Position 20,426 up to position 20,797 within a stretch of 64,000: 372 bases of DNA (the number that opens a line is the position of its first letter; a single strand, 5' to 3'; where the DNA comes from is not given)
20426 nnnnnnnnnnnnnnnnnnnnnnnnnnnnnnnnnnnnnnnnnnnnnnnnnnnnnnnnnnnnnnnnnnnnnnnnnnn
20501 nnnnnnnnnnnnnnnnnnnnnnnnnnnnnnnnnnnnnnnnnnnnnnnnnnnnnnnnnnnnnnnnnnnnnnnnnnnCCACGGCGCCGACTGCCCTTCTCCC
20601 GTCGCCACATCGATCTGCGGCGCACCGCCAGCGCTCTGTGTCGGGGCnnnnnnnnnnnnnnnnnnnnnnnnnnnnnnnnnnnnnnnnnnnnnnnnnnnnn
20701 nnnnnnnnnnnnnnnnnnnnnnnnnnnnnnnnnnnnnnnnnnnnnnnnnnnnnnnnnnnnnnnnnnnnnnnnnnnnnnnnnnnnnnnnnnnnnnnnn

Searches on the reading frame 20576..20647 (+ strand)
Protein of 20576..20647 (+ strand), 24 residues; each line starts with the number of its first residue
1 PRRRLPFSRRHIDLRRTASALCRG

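Call 11: search_protein_families(library=ncbifam, proteins=[window:20576-20647:+], max_evalue=10)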
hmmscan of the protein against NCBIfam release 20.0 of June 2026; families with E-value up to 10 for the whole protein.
seq(24 aa): 2 families
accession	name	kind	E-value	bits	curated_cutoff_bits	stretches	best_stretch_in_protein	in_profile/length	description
NF042934.1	cis_reg_atten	domain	2.8e-08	33.2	27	1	8-22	5-19/19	putative leader peptide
NF042936.1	leader_Ms4527A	exception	6.1e-05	22.5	45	1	9-23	6-20/21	Ms4527A family Cys-rich leader peptide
